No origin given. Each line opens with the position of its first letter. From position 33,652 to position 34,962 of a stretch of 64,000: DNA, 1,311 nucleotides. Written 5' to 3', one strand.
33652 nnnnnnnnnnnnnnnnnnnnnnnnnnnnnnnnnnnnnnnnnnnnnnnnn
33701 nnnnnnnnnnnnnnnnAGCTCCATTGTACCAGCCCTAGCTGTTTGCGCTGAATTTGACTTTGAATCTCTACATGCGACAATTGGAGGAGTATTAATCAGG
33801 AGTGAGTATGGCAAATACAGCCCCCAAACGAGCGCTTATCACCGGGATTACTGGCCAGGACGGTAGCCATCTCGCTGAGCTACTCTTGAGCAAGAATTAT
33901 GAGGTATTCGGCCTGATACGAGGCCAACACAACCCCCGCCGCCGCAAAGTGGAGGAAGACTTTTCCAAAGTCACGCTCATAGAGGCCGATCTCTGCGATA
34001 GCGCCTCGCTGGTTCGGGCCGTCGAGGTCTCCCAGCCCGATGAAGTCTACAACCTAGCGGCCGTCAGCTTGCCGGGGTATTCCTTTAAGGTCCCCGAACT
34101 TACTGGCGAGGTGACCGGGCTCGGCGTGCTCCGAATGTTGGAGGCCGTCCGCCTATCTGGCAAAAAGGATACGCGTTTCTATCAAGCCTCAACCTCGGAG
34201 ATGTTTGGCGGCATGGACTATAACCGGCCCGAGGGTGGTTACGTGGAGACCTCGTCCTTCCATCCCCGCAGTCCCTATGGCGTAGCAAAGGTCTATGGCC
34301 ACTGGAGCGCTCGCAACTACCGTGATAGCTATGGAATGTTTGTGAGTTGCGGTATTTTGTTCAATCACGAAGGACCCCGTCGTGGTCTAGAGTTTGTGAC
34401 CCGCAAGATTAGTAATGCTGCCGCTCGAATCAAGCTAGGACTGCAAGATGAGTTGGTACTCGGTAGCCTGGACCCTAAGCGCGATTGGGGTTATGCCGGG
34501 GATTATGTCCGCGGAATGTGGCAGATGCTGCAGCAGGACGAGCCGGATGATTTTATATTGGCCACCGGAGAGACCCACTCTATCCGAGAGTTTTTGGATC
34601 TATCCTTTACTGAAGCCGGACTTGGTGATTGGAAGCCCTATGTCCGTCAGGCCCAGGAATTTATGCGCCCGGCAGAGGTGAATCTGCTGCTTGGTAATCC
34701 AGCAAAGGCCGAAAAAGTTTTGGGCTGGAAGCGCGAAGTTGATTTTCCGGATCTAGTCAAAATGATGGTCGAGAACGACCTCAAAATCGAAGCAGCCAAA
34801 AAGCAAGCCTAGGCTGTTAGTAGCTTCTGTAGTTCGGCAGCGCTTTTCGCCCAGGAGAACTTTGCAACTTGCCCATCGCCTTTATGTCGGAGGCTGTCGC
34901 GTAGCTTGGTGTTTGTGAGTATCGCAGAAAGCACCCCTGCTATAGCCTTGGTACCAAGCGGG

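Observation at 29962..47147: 17-kb surface-glycan locus with GDP-mannose 4,6-dehydratase but no visible reductase/epimerase partner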

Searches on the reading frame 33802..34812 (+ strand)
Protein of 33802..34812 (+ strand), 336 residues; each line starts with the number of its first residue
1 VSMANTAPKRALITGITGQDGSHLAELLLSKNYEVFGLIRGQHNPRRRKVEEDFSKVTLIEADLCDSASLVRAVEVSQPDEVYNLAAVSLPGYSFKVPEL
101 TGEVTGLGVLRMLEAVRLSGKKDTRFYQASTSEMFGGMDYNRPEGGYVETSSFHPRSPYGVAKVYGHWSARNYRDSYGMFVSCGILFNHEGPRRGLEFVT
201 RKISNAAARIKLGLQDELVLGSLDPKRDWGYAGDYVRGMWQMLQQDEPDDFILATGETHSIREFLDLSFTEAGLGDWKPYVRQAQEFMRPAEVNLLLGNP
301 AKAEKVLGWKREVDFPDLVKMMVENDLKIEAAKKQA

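Call 3: search_protein_families(library=pfam, proteins=[window:33802-34812:+])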
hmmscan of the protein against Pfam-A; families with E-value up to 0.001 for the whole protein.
window:33802-34812:+ (336 aa): 5 families
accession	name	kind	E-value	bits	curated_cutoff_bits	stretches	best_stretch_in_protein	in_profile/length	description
PF16363.11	GDP_Man_Dehyd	-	6.9e-118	394.3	27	1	12-322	1-332/332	GDP-mannose 4,6 dehydratase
PF01370.27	Epimerase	-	3.8e-65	220.1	20.9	1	11-251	1-237/240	NAD dependent epimerase/dehydratase family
PF04321.23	RmlD_sub_bind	-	8.6e-10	38.6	27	1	10-176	2-142/287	RmlD substrate binding domain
PF05368.20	NmrA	-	5.7e-07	29.9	27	1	9-77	3-70/298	NmrA-like family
PF13460.12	NAD_binding_10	-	0.00018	21.9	27.2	1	15-75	1-59/184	NAD(P)H-binding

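Call 8: search_protein_families(library=ncbifam, proteins=[window:33802-34812:+], max_evalue=0.01)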
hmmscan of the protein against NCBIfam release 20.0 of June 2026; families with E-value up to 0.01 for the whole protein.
window:33802-34812:+ (336 aa): 21 families
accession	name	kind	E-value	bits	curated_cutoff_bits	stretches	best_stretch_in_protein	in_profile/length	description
TIGR01472.1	gmd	equivalog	6.6e-113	377.4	415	1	9-328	1-340/342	GDP-mannose 4,6-dehydratase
TIGR04180.1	EDH_00030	hypoth_equivalog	5.4e-23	81.5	475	1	12-312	2-295/297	NAD-dependent 4,6-dehydratase LegB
TIGR01181.1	dTDP_gluc_dehyt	equivalog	1e-20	74.1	365.1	1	11-256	2-244/321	dTDP-glucose 4,6-dehydratase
TIGR02622.1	CDP_4_6_dhtase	equivalog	5.1e-14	52.2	278.45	1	9-177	5-172/352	CDP-glucose 4,6-dehydratase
TIGR01179.1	galE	equivalog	2.9e-12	46.1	262.3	1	11-178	2-165/332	UDP-glucose 4-epimerase GalE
NF007582.0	PRK10217.1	equivalog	3e-12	46.3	698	1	56-248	52-245/355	dTDP-glucose 4,6-dehydratase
NF007490.0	PRK10084.1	subfamily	2.5e-11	43.2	649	1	55-246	50-250/361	dTDP-glucose 4,6-dehydratase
NF011728.1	PRK15181.1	equivalog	6.6e-09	35.2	760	1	6-191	13-197/348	Vi polysaccharide biosynthesis UDP-N-acetylglucosaminuronic acid C-4 epimerase TviC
NF043036.1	ErythonDh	equivalog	1.2e-06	28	325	1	11-168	3-158/321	D-erythronate dehydrogenase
TIGR01214.1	rmlD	equivalog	3.5e-06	26.3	224.05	1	11-203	2-167/285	dTDP-4-dehydrorhamnose reductase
NF005998.1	PRK08125.1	equivalog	2.6e-05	22.8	777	1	7-137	314-438/649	bifunctional UDP-4-amino-4-deoxy-L-arabinose formyltransferase/UDP-glucuronic acid oxidase ArnA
NF008872.0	PRK11908.1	equivalog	0.00011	21.4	294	1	9-137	2-124/349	bifunctional UDP-4-keto-pentose/UDP-xylose synthase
NF052578.1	StrlDmthSdmBMthl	equivalog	0.00063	19.6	600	1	11-165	3-140/328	sterol demethylase protein SdmB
NF058621.1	DiazavRedAvaA7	equivalog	0.00075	19.2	400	1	10-122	2-107/304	3-diazoavenalumate denitrifying reductase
NF007956.0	PRK10675.1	subfamily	0.001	18.3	394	1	10-164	2-154/338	UDP-glucose 4-epimerase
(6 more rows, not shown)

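Call 10: search_solved_structures(query=window:33802-34812:+, max_evalue=1e-20, show_alignments=2)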
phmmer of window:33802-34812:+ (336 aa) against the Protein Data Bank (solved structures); distinct sequences matched with E-value up to 1e-20: 13.
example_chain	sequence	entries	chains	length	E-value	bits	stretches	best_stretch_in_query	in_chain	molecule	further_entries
1rpn_A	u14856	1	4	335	5.6e-106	357.5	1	8-328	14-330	GDP-mannose 4,6-dehydratase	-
2z1m_A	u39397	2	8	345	4.9e-105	354.4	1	8-328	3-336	GDP-D-mannose dehydratase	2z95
1n7g_A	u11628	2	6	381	1.8e-102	346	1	9-331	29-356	GDP-D-mannose-4,6-dehydratase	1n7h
5uzh_A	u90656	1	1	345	1.8e-96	326.2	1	9-329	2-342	NafoA.00085.b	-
1db3_A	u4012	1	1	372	1.5e-90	306.7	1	9-274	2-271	GDP-MANNOSE 4,6-DEHYDRATASE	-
7kf3_A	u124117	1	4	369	2.4e-89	302.8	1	9-331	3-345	GDP-mannose 4,6-dehydratase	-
6gpj_A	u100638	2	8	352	3.6e-85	289.1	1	11-329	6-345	GDP-mannose 4,6 dehydratase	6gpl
5in4_A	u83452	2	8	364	4.1e-85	288.9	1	11-329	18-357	GDP-mannose 4,6 dehydratase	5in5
1t2a_A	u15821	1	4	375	4.7e-85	288.7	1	11-329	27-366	GDP-mannose 4,6 dehydratase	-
6gpk_A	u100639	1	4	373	1e-84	287.6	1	10-329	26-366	GDP-mannose 4,6 dehydratase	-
6q94_B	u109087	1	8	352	1.3e-84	287.2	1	11-329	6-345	GDP-mannose 4,6 dehydratase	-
7us5_A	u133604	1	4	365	1e-30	110.1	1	8-323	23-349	GDP-D-GLYCERO-D-MANNO-HEPTOSE 4,6-DEHYDRATASE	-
2pk3_A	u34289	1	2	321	5.7e-30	107.6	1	9-314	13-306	GDP-6-deoxy-D-lyxo-4-hexulose reductase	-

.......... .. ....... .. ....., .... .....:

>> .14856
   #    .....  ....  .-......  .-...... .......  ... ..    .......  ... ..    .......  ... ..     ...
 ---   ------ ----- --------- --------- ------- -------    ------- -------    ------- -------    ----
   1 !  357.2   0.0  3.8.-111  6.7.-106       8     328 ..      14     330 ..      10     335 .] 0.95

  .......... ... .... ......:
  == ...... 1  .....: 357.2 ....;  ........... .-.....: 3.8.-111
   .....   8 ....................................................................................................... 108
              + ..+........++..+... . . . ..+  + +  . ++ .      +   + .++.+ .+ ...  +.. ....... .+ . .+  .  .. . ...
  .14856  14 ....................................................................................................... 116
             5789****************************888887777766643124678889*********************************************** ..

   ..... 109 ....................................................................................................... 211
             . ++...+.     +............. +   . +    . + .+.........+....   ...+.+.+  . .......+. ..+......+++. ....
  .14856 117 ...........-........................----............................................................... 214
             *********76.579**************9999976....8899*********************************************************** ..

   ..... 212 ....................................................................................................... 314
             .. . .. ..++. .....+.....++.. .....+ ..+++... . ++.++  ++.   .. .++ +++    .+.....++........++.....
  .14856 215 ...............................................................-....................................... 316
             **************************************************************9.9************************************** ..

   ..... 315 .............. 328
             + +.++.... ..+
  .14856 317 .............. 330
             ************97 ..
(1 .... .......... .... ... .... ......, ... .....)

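Call 13: find_encoding_contigs(protein=window:33802-34812:+, flank=10000, max_places=6)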
Protein window:33802-34812:+ (336 aa): no gene with exactly this product is on record in the collection.

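Call 15: find_encoding_contigs(protein=window:33808-34809:+, flank=10000)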
Protein seq(334 aa) (334 aa): 1 contig read that carries it; 1 place shown.
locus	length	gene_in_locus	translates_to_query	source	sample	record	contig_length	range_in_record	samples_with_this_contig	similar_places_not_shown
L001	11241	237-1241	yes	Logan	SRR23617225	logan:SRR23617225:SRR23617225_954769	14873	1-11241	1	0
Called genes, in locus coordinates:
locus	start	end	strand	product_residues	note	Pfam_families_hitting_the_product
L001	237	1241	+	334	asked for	PF01370:Epimerase, PF04321:RmlD_sub_bind, PF05368:NmrA (weak), PF16363:GDP_Man_Dehyd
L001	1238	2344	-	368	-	PF13439:Glyco_transf_4 (faint), PF20706:GT4-conflict (weak), PF00534:Glycos_transf_1, PF13692:Glyco_trans_1_4, PF13524:Glyco_trans_1_2 (weak)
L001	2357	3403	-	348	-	PF00534:Glycos_transf_1, PF13692:Glyco_trans_1_4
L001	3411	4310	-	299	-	PF00535:Glycos_transf_2, PF13641:Glyco_tranf_2_3, PF13632:Glyco_trans_2_3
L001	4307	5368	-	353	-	PF00534:Glycos_transf_1, PF13692:Glyco_trans_1_4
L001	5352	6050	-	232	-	PF01209:Ubie_methyltran (weak), PF07021:MetW (weak), PF13489:Methyltransf_23, PF13847:Methyltransf_31, PF08241:Methyltransf_11, PF08242:Methyltransf_12, PF13649:Methyltransf_25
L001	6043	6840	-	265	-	PF00535:Glycos_transf_2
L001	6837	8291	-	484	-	PF01943:Polysacc_synt, PF13440:Polysacc_synt_3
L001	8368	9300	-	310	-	-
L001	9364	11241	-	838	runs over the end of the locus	PF16158:N_BRCA1_IG (faint)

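Call 16: find_related_loci(query=window:33802-34812:+, collection=genome_contigs, flank=10000)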
Query window:33802-34812:+ (336 aa) in genome_contigs; peptide patterns used: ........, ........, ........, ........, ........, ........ (x = any residue, [..] = any of these).
599 stretches matched a pattern (row limit reached: there are more); 563 encode a relative of the query (tblastn E <= 1e-3); the best 80 are kept; 80 distinct loci.
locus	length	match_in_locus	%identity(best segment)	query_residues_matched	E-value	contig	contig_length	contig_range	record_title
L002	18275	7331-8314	70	9-335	4e-160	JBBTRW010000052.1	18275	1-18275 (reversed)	MAG: Patescibacteria group bacterium isolate H51-bin111_1 H51_bin111_1_000000000052, whole genome shotgun sequence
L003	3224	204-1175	71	9-331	3e-167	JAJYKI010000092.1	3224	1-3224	MAG: bacterium isolate DBS2-1.bin32 NODE_66005_length_3224_cov_0.948660, whole genome shotgun sequence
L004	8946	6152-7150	71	6-334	4e-159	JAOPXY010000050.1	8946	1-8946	MAG: Aeromicrobium sp. isolate RYN_213 scaffold_1114199, whole genome shotgun sequence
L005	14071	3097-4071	68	9-332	8e-157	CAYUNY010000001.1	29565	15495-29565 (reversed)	MAG TPA_asm: uncultured Candidatus Saccharibacteria bacterium isolate SRP200132_co1_511 genome assembly, contig: NODE_26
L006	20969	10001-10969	70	9-330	4e-156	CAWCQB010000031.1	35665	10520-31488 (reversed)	MAG: uncultured Actinomycetota bacterium isolate MFD09368.bin.2.25 genome assembly, contig: contig_61295, whole genome s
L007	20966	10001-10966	70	9-329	2e-155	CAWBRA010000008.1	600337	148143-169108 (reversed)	MAG: uncultured Actinomycetota bacterium isolate MFD01275.bin.1.267 genome assembly, contig: contig_8513, whole genome s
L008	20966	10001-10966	70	7-327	1e-153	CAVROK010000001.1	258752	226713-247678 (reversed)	MAG: uncultured Actinomycetota bacterium isolate MFD04935.bin.2.35 genome assembly, contig: contig_12186, whole genome s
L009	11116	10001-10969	67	9-330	1e-150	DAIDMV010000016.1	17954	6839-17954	MAG TPA_asm: bacterium isolate clean1796 NODE_16_length_17954_cov_7.430358, whole genome shotgun sequence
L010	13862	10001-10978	67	9-333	6e-150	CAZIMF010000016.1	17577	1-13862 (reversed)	MAG TPA_asm: uncultured Candidatus Saccharibacteria bacterium isolate SRP200132_co1_3 genome assembly, contig: NODE_5567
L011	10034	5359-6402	66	3-331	2e-148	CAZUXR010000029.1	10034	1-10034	MAG TPA_asm: uncultured Candidatus Saccharibacteria bacterium isolate SRP200132_co1_356 genome assembly, contig: NODE_11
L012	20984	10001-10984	65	6-335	6e-148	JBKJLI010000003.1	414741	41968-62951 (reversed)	MAG: Candidatus Saccharimonadia bacterium isolate ant_bin.277 S1Ck117_4146609_flag_0_multi_32.8945_len_414741, whole gen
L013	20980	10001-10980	74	8-333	9e-145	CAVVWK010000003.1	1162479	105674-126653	MAG: uncultured Actinomycetota bacterium isolate MFD08497.bin.2.67 genome assembly, contig: contig_15150, whole genome s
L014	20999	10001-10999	64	1-336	2e-144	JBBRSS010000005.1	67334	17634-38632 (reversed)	MAG: Candidatus Saccharimonadia bacterium isolate La2_metabat2.113 La2_metabat2.113_K_320704L67334_cov_53.9947, whole ge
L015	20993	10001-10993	65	1-334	2e-144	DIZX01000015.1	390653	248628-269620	MAG TPA_asm: Patescibacteria group bacterium UBA6017 UBA6017_contig_72, whole genome shotgun sequence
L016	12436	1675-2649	66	10-335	2e-143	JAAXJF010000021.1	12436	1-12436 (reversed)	MAG: Acidimicrobiaceae bacterium isolate SW22112_bin_9 NODE_2873_length_12436_cov_8.643244, whole genome shotgun sequenc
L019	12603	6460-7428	66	9-333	4e-142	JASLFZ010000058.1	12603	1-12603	MAG: Candidatus Saccharimonadales bacterium isolate SHSU.bins.393 k141_6536607, whole genome shotgun sequence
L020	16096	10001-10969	63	9-333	1e-141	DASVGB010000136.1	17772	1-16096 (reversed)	MAG TPA_asm: Candidatus Saccharimonadia bacterium isolate SMAG_U2104 k141_753633, whole genome shotgun sequence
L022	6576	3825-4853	64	9-331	1e-140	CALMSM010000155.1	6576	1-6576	MAG TPA_asm: uncultured Candidatus Saccharibacteria bacterium isolate SRR6158316_bin.85_CONCOCT_v1.1_MAG genome assembly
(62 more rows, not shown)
